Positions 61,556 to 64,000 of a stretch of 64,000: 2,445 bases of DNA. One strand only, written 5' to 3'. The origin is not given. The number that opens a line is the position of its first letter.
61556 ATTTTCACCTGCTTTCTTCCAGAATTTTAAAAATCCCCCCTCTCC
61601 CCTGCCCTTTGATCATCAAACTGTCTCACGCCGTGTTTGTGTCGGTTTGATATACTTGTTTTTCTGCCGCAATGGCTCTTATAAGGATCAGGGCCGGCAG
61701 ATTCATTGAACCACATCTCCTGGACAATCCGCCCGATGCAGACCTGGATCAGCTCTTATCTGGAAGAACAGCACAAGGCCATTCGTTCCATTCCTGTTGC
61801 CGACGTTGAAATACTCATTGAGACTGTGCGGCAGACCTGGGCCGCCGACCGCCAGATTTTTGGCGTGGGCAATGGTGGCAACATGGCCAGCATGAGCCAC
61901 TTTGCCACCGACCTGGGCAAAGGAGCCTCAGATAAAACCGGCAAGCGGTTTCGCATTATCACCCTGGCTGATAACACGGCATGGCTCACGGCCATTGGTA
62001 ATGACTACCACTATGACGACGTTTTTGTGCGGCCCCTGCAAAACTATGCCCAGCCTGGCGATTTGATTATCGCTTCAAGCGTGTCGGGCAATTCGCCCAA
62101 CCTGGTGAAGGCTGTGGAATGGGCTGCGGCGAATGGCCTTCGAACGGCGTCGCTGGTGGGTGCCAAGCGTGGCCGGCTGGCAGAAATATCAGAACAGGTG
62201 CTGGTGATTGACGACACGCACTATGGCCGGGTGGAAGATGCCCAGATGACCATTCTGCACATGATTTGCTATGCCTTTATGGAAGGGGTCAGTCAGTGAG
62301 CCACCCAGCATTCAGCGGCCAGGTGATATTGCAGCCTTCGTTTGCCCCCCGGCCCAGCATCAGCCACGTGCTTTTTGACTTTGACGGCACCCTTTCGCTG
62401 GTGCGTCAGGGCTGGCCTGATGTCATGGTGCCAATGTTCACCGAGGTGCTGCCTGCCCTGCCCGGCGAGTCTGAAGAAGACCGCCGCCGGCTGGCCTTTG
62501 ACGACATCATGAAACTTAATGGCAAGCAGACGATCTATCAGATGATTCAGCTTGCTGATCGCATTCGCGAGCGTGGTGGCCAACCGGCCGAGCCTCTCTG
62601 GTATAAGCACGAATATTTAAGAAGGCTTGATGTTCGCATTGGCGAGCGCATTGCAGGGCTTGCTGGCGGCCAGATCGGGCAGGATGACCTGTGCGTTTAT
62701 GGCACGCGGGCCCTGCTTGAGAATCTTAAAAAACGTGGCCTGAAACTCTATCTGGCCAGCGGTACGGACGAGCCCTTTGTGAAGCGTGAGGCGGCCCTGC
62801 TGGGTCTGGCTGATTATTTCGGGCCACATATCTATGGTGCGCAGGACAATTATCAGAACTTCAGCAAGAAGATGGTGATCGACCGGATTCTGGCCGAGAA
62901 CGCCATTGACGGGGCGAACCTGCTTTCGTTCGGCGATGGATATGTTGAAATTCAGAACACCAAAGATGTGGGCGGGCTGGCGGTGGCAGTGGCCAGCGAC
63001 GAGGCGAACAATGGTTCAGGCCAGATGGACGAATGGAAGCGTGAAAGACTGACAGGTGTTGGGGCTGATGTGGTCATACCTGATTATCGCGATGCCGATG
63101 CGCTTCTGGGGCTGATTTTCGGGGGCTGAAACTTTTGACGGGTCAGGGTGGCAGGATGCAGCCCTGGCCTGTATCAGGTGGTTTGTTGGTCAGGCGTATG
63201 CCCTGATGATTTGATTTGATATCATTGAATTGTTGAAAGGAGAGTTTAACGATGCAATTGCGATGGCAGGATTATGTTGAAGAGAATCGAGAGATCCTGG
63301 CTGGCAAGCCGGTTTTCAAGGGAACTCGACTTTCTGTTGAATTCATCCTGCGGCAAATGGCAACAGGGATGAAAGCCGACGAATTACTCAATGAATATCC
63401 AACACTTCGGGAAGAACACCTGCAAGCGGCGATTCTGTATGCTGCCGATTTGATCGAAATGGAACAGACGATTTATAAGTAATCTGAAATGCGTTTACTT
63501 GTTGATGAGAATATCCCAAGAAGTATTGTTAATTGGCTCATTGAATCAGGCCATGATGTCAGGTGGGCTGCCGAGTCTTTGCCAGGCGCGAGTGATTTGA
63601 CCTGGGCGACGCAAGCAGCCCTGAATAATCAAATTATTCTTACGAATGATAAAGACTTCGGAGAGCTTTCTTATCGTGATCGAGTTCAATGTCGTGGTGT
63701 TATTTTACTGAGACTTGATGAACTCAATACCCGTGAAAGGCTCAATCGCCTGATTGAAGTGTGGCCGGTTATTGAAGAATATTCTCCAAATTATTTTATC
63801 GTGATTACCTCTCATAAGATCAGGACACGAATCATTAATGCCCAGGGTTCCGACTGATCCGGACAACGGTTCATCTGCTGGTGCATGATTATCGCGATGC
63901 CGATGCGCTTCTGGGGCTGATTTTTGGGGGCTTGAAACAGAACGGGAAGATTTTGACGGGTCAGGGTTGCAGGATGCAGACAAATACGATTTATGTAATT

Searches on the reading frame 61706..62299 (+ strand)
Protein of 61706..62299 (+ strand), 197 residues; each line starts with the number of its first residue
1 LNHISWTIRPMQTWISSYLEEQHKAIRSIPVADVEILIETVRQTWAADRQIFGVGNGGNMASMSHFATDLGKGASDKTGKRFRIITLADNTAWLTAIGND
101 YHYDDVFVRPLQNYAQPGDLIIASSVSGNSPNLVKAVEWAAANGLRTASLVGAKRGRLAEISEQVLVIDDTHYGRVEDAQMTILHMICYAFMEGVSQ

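Call 28: search_protein_families(library=pfam, proteins=[window:61706-62299:+], max_evalue=0.01)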
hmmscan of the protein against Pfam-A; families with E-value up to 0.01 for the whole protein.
window:61706-62299:+ (197 aa): 1 family
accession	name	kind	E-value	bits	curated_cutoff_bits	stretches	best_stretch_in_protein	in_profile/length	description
PF13580.11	SIS_2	-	7.3e-12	45.9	27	1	32-151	19-137/138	SIS domain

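Call 81: find_encoding_contigs(protein=window:61736-62299:+, flank=10000, max_places=10)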
Protein window:61736-62299:+ (187 aa): 6 contigs read that carry it; 4 places shown.
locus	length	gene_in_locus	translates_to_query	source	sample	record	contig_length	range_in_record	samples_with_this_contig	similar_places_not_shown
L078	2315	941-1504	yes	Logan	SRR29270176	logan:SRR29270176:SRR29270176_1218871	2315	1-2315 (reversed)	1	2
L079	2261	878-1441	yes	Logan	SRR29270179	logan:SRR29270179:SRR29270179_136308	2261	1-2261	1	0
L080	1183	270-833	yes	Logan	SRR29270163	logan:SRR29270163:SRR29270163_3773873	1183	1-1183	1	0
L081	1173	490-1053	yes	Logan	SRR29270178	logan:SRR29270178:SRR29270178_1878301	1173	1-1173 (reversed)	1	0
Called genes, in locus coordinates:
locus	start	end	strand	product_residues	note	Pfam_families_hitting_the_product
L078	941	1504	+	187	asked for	PF13580:SIS_2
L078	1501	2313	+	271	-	?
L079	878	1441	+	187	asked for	PF13580:SIS_2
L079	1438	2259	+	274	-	?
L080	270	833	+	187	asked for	PF13580:SIS_2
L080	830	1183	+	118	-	?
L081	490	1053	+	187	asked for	PF13580:SIS_2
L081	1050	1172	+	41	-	?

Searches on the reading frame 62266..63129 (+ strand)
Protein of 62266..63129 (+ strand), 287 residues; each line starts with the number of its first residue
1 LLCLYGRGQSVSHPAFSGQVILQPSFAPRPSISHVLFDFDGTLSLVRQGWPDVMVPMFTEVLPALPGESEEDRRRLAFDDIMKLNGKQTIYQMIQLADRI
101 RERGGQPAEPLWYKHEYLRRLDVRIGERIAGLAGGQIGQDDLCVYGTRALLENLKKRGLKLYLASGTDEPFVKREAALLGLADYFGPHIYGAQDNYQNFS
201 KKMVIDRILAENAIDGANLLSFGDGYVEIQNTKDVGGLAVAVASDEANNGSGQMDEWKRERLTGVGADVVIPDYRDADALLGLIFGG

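Call 21: find_encoding_contigs(protein=window:62266-63129:+, flank=10000, max_places=6)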
Protein window:62266-63129:+ (287 aa): no gene with exactly this product is on record in the collection.

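Call 28: search_protein_families(library=pfam, proteins=[window:62266-63129:+], max_evalue=0.01)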
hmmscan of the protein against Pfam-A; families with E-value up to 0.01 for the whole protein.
window:62266-63129:+ (287 aa): 3 families
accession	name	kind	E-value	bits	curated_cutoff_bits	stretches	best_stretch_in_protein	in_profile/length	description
PF00702.32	Hydrolase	-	1.3e-11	45.7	26.4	1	33-230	2-185/191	haloacid dehalogenase-like hydrolase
PF13419.12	HAD_2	-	6.1e-07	30.2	23.8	1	146-237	83-173/178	Haloacid dehalogenase-like hydrolase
PF12710.13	HAD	-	0.00028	21.8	27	1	35-225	1-181/189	haloacid dehalogenase-like hydrolase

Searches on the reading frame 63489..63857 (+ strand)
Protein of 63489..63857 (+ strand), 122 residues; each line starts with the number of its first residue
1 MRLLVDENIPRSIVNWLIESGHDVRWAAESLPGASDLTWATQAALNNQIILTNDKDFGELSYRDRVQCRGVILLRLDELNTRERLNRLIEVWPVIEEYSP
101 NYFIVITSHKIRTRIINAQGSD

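Call 58: find_encoding_contigs(protein=window:63489-63857:+, flank=10000, max_places=8)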
Protein window:63489-63857:+ (122 aa): 2 contigs read that carry it; 2 places shown.
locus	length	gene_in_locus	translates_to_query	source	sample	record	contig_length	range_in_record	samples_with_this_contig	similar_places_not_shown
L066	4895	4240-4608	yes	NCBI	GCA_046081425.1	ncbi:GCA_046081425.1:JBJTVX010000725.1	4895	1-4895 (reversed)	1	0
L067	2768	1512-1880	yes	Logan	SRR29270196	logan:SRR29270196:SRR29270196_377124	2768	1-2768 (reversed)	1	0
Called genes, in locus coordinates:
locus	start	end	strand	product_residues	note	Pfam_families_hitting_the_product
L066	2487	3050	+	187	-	PF13580:SIS_2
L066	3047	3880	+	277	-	PF00702:Hydrolase, PF13419:HAD_2 (faint)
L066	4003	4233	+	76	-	PF04255:DUF433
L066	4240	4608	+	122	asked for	PF18478:PIN_10, PF18480:DUF5615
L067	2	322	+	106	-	?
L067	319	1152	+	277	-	PF00702:Hydrolase, PF13419:HAD_2 (faint)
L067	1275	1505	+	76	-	PF04255:DUF433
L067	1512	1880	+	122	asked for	PF18478:PIN_10, PF18480:DUF5615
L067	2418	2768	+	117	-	?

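Call 77: search_protein_families(library=ncbifam, proteins=[window:63489-63857:+], max_evalue=0.001)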
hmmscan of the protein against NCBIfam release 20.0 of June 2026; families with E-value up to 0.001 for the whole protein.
window:63489-63857:+ (122 aa): 0 families
